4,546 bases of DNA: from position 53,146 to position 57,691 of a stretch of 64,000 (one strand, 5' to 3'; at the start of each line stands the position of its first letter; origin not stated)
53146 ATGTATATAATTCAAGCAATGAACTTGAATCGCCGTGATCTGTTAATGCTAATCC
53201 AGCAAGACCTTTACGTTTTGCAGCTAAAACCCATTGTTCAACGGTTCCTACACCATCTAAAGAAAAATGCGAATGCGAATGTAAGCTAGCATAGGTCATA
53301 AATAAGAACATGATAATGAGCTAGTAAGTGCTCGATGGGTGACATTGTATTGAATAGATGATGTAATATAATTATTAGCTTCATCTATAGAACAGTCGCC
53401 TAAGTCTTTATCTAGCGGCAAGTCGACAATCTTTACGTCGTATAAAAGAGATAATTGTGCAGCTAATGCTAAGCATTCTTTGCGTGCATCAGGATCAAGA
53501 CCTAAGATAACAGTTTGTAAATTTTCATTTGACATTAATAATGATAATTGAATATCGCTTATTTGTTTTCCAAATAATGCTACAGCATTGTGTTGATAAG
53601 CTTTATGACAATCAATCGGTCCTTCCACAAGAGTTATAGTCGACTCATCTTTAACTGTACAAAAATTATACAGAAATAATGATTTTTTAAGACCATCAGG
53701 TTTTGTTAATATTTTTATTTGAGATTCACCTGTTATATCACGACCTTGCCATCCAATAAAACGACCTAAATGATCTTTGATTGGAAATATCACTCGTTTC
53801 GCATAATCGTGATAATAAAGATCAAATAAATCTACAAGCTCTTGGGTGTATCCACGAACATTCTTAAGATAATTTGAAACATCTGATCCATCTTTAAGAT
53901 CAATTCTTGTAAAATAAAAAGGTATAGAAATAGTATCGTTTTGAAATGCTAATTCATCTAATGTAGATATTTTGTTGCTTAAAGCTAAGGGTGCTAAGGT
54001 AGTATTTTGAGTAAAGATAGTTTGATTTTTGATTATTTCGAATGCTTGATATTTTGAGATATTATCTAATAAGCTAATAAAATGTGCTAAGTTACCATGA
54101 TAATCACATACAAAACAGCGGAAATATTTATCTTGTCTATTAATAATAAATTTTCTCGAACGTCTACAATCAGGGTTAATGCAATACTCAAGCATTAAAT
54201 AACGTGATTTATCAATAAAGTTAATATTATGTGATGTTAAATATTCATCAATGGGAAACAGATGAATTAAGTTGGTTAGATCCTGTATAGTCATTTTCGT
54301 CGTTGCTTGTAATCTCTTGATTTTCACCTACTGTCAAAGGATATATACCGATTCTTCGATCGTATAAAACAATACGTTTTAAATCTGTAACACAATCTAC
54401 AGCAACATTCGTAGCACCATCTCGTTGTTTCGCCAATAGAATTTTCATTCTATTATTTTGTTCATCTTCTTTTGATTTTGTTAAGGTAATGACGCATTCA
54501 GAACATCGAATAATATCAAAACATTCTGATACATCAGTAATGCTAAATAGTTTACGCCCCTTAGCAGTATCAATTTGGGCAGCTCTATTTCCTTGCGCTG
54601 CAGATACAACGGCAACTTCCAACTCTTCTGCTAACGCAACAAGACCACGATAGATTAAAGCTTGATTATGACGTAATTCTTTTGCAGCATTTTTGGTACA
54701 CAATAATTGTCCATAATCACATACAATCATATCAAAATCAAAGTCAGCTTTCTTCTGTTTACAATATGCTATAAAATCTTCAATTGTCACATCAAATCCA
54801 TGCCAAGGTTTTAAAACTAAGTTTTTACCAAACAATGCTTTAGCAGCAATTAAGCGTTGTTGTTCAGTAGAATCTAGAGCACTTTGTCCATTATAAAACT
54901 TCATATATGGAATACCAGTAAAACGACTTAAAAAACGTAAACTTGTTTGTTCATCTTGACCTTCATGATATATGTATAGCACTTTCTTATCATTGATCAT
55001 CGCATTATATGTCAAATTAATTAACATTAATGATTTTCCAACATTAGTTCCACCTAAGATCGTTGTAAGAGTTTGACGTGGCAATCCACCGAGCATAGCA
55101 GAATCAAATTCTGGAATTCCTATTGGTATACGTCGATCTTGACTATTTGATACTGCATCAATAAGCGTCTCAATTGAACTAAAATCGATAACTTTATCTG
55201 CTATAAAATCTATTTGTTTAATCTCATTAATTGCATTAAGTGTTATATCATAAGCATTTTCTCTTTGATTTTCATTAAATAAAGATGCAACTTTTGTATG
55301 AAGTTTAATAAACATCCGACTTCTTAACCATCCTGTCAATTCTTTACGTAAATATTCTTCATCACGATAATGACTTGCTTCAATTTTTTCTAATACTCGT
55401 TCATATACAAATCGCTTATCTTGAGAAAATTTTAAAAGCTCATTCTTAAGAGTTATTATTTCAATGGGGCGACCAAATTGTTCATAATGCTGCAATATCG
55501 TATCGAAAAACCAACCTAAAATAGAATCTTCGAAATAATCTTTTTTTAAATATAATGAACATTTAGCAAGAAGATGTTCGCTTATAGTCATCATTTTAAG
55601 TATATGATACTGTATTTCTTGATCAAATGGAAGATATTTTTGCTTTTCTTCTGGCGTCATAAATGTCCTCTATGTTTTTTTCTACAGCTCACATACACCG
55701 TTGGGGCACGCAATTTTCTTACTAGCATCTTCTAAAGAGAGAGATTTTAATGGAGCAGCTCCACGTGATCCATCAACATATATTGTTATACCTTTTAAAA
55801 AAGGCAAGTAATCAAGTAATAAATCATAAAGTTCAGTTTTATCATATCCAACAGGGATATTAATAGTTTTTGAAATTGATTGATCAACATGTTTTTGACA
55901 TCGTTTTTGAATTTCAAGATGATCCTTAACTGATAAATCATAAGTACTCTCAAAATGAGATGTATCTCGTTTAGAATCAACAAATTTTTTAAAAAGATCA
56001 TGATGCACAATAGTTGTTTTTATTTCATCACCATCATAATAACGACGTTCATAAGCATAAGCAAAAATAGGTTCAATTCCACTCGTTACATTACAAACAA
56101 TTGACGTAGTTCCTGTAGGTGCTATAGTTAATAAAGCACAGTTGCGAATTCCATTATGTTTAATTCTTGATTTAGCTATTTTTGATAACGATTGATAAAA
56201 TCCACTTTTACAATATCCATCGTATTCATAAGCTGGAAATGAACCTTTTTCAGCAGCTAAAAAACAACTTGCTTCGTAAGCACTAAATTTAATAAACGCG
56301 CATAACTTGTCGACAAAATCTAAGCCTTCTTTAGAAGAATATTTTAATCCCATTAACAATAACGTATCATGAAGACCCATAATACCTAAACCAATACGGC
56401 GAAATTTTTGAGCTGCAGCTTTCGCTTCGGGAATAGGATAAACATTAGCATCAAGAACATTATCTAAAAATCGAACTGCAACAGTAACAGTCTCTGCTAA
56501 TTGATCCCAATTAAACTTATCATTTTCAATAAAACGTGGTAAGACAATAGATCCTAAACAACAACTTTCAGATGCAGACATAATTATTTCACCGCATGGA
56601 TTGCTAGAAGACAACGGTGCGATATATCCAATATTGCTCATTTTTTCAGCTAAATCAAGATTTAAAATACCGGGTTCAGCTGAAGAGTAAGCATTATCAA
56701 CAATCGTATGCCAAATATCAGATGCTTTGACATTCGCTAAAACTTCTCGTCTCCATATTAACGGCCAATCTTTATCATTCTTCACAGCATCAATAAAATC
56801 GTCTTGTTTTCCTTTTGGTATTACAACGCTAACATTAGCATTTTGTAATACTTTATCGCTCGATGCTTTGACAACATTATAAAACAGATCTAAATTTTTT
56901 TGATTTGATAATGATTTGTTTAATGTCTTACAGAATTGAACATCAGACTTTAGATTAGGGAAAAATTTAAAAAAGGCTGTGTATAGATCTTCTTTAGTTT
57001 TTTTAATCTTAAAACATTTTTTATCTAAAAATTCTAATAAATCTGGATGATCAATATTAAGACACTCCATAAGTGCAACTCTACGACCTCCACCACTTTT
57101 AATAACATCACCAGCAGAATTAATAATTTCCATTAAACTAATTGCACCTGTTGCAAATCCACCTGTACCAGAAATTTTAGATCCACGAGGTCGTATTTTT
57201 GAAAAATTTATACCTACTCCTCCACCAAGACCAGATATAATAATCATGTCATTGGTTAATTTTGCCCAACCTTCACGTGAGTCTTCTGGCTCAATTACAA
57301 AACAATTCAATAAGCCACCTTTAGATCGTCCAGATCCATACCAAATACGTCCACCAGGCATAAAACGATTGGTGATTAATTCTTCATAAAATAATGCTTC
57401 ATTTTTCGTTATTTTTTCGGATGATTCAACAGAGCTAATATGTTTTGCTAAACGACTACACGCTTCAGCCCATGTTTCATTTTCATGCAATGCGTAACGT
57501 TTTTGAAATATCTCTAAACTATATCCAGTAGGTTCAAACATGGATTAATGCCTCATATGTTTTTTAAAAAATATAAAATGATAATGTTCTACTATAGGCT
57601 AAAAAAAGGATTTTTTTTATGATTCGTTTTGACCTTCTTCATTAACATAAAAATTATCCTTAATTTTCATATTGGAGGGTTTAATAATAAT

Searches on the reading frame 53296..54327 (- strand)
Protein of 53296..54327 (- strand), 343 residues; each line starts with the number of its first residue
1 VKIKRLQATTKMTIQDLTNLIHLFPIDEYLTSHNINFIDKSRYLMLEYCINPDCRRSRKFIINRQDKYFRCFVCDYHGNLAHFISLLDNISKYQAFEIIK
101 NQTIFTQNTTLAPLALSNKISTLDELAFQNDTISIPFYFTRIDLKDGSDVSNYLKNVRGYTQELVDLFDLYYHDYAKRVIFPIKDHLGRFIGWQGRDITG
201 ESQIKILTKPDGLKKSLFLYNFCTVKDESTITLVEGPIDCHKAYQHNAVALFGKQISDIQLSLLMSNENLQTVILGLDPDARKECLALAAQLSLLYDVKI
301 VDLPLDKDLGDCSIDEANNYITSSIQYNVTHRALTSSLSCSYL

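Call 96: search_protein_families(library=pfam, proteins=[window:53296-54327:-], max_evalue=0.001)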
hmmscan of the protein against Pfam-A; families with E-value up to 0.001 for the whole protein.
window:53296-54327:- (343 aa): 3 families
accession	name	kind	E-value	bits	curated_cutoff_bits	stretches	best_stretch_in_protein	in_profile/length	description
PF08275.17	DNAG_N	-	9.3e-09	35.9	26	1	171-223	71-125/128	DNA primase catalytic core, N-terminal domain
PF01807.25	Zn_ribbon_DnaG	-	0.0002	21.5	24.9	1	57-102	43-88/98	CHC2 zinc finger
PF13155.12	Toprim_2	-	0.00032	21.4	22.1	1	233-310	2-85/88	Toprim-like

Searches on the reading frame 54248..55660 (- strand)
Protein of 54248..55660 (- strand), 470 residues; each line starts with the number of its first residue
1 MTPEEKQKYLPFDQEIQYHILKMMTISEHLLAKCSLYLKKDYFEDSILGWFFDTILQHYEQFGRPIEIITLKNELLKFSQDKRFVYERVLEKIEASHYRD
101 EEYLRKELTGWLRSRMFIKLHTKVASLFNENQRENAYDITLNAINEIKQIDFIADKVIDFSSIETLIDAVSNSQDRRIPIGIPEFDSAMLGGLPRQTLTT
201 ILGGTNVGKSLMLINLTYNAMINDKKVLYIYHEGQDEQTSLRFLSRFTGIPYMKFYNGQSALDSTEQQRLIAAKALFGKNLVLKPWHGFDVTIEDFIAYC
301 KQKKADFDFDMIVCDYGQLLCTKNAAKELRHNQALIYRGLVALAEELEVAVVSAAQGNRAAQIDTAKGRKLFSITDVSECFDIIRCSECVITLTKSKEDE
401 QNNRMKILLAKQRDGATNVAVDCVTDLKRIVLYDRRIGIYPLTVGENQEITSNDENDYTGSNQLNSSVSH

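Call 64: search_protein_families(library=phrogs, proteins=[window:54248-55660:-], max_evalue=0.00001)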
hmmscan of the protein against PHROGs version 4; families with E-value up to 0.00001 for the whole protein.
window:54248-55660:- (470 aa): 4 families
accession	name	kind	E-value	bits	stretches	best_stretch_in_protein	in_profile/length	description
phrog_19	-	DNA, RNA and nucleotide metabolism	9.8e-63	214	1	10-429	157-575/621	DnaB-like replicative helicase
phrog_239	-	DNA, RNA and nucleotide metabolism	5.4e-23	82.8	1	163-422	323-586/801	DNA primase/helicase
phrog_243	-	DNA, RNA and nucleotide metabolism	1.1e-13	51.7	1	170-418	10-247/273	DnaB-like replicative helicase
phrog_97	-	other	1e-08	35.8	1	151-234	21-113/506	UvsX-like recombinase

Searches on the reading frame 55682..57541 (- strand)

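Call 64: search_protein_families(library=phrogs, proteins=[window:55682-57541:-], max_evalue=0.00001)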
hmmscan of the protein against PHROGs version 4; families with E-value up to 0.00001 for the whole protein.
window:55682-57541:- (619 aa): 7 families
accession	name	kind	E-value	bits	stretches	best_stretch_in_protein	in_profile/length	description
phrog_84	-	DNA, RNA and nucleotide metabolism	6.1e-118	396.3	1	6-579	202-761/975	ribonucleoside-diphosphate reductase large subunit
phrog_3844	-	moron, auxiliary metabolic gene and host takeover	2.4e-49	169.5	1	325-581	160-419/451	NrdA-like aerobic NDP reductase large subunit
phrog_367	-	DNA, RNA and nucleotide metabolism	3.8e-45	155.3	1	134-604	263-666/701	ribonucleotide reductase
phrog_3987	-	DNA, RNA and nucleotide metabolism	5.8e-19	69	1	30-324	173-442/467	ribonucleotide reductase large subunit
phrog_6132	-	DNA, RNA and nucleotide metabolism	8.4e-14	52.6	1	51-256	188-390/530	ribonucleotide reductase large subunit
phrog_30939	-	DNA, RNA and nucleotide metabolism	1.7e-06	27.2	0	61-173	482-595/977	ribonucleotide reductase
phrog_12229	-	DNA, RNA and nucleotide metabolism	3.1e-06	26.9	1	11-152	14-150/577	ribonucleotide reductase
